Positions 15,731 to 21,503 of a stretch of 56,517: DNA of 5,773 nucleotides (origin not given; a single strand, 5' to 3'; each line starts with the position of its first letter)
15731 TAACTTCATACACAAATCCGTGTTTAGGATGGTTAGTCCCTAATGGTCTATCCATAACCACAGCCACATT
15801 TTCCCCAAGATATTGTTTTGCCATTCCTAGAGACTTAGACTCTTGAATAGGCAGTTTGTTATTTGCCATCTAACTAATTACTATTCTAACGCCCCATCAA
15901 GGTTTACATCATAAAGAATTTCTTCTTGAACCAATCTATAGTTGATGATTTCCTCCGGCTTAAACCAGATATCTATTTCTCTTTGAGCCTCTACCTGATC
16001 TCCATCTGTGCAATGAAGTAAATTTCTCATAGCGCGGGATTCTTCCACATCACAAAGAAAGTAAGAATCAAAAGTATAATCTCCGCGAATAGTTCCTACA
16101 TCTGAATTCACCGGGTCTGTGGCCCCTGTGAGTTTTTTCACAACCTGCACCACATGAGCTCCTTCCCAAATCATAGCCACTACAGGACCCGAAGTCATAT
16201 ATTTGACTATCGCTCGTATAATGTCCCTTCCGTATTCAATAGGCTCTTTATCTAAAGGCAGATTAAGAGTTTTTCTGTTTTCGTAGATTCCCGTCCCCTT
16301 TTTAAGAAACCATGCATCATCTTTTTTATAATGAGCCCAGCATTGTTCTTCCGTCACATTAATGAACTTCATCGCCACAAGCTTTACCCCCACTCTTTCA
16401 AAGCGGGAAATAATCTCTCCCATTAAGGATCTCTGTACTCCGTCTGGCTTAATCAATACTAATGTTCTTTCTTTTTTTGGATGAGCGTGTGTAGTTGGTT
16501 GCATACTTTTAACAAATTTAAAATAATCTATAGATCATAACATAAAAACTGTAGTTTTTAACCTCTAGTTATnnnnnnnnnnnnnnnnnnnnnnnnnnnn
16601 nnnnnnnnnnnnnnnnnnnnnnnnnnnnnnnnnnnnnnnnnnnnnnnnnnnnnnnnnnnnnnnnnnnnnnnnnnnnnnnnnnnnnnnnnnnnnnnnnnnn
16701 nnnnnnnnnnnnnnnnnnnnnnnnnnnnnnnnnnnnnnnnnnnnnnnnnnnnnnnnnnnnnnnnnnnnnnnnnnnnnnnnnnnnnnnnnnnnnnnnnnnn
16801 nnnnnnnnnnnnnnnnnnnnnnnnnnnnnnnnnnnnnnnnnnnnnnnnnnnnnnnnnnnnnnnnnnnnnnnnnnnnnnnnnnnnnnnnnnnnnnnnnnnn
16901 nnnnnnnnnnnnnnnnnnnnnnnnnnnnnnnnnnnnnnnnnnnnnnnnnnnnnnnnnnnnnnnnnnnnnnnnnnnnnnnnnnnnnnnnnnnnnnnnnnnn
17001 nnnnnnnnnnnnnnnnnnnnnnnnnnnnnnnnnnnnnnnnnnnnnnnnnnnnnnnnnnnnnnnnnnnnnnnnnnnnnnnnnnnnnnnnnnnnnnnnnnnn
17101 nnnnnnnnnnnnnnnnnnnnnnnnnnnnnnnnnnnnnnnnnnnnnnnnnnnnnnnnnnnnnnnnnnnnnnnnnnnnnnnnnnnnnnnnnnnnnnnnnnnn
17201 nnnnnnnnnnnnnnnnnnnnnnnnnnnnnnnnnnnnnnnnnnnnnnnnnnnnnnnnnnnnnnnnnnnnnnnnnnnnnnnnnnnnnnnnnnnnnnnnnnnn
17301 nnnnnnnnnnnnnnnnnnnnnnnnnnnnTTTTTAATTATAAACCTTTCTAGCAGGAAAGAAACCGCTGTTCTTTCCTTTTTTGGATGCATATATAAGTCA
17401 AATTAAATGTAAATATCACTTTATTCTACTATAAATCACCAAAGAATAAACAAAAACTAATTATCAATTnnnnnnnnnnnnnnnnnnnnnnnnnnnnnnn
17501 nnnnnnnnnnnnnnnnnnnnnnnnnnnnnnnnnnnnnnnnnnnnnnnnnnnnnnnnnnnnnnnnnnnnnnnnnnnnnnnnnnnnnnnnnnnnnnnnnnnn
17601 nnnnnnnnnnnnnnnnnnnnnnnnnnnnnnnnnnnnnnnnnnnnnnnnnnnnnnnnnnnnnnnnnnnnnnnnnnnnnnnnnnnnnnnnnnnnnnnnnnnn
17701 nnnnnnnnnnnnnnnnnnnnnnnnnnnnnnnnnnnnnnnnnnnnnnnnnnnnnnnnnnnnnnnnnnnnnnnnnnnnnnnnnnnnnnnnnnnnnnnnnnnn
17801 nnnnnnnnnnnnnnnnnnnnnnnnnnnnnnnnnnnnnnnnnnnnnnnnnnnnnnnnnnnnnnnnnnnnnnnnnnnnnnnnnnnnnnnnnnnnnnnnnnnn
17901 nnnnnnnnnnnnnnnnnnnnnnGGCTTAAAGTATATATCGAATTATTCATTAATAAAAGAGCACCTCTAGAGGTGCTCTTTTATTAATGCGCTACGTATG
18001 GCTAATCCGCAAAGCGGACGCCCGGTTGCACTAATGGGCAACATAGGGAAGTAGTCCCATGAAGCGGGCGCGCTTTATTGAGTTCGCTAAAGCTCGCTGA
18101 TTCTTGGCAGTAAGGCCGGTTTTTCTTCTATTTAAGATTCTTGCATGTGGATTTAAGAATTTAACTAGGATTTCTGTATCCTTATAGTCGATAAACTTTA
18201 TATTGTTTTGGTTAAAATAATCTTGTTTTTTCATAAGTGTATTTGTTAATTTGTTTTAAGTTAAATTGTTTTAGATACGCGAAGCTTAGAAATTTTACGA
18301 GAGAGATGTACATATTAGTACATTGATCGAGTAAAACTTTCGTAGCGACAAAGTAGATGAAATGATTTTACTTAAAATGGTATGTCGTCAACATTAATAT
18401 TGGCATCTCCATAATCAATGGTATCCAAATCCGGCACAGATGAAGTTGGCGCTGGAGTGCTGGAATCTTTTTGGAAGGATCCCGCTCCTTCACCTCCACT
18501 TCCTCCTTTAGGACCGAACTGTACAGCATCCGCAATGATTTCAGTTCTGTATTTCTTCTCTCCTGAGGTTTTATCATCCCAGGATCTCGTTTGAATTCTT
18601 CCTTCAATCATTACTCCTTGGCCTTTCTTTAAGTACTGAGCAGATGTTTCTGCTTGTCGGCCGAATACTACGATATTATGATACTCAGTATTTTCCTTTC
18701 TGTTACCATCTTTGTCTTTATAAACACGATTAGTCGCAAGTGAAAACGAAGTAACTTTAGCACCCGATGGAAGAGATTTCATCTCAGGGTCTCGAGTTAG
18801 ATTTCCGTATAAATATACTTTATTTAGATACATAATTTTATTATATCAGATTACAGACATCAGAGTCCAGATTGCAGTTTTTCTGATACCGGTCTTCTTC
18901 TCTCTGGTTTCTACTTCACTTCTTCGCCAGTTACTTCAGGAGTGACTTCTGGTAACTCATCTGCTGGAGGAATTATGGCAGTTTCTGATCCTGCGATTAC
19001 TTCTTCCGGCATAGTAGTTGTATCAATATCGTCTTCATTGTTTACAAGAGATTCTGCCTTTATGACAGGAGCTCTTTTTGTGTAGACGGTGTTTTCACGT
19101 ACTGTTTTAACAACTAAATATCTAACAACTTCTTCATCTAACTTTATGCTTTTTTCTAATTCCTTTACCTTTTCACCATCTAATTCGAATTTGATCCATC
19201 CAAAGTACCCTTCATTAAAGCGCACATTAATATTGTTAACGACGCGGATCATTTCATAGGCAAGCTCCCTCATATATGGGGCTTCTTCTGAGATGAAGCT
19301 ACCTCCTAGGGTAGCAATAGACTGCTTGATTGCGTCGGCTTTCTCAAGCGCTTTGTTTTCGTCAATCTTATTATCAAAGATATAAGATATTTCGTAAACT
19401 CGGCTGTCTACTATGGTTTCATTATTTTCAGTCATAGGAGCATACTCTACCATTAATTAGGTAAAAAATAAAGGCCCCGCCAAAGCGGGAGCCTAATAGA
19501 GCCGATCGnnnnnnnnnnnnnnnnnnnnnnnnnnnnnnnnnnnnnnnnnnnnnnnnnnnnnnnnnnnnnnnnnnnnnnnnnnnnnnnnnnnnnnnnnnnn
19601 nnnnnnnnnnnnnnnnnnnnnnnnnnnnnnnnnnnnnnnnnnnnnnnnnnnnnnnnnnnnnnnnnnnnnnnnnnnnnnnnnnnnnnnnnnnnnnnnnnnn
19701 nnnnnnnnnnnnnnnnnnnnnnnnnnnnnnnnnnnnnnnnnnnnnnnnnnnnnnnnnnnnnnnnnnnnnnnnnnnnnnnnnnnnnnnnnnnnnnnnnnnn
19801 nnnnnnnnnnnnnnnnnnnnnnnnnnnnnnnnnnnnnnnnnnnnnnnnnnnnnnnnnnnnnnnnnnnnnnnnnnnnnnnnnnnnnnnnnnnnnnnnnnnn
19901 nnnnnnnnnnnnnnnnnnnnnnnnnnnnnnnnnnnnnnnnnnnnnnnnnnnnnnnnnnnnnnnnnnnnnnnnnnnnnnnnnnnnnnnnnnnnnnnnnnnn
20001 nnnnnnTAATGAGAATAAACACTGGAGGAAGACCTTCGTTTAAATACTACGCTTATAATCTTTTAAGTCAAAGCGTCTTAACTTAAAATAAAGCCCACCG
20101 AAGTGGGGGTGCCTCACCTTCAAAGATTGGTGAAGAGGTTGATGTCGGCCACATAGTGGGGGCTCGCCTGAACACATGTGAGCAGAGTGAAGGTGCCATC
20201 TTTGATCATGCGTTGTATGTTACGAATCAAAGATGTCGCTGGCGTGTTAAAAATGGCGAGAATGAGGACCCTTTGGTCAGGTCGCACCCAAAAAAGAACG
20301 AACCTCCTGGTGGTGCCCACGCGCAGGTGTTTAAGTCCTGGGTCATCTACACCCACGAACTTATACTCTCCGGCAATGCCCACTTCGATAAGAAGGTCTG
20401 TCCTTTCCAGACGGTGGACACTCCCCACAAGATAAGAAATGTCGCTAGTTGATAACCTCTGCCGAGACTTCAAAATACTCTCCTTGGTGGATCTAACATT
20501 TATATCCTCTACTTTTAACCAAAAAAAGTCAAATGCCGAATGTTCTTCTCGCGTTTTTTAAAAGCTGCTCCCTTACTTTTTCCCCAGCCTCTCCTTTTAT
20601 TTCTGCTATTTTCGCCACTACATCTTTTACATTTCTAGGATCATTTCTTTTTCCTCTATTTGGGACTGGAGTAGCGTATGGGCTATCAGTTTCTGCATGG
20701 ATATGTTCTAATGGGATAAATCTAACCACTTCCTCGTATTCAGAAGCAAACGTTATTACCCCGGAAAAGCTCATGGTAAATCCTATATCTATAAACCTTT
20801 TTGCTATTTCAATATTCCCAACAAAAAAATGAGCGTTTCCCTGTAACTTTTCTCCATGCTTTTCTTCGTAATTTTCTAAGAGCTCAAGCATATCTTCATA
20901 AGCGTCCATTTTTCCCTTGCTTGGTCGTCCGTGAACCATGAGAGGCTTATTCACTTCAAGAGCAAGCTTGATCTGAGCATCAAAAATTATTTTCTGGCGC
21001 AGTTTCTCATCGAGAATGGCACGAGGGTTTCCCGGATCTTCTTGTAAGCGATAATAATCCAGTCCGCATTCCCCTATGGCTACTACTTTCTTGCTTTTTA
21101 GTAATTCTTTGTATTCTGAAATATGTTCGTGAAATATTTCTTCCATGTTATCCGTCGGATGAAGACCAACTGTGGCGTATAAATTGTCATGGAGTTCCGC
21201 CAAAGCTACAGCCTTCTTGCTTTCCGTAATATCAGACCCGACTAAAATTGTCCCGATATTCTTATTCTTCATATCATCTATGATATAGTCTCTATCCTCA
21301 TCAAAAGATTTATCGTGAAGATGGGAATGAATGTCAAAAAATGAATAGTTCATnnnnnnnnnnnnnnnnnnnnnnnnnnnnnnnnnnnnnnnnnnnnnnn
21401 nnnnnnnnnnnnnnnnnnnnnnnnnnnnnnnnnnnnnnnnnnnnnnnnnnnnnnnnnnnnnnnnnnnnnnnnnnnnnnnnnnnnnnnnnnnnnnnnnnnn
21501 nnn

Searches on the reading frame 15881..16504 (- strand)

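Call 56: search_protein_families(library=pfam, proteins=[window:15881-16504:-], max_evalue=0.0001)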
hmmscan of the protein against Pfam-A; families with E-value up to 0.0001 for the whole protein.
window:15881-16504:- (207 aa): 1 family
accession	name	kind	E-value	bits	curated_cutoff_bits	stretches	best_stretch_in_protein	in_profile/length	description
PF00334.24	NDK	-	4.5e-39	133.8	27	2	95-186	56-135/135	Nucleoside diphosphate kinase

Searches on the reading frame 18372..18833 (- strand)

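Call 57: search_protein_families(library=pfam, proteins=[window:18372-18833:-], max_evalue=0.0001)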
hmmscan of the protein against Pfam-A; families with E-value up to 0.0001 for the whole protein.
window:18372-18833:- (153 aa): 1 family
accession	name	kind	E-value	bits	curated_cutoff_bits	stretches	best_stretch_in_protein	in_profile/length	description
PF00436.31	SSB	-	1.9e-39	134.3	26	1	3-106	1-103/104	Single-strand binding protein family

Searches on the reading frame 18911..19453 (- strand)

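Call 57: search_protein_families(library=pfam, proteins=[window:18911-19453:-], max_evalue=0.0001)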
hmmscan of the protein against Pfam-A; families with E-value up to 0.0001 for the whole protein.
window:18911-19453:- (180 aa): 1 family
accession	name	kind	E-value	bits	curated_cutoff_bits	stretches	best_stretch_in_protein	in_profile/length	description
PF01250.22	Ribosomal_S6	-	9.2e-15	55.1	27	1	20-116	2-90/90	Ribosomal protein S6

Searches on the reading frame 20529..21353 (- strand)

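Call 43: search_protein_families(library=pfam, proteins=[window:20529-21353:-], max_evalue=0.0001)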
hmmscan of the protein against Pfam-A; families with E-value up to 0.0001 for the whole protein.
window:20529-21353:- (274 aa): 1 family
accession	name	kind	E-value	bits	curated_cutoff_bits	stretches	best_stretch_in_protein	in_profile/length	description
PF01026.27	TatD_DNase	-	5.8e-67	226.2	27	1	6-273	1-253/253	TatD related DNase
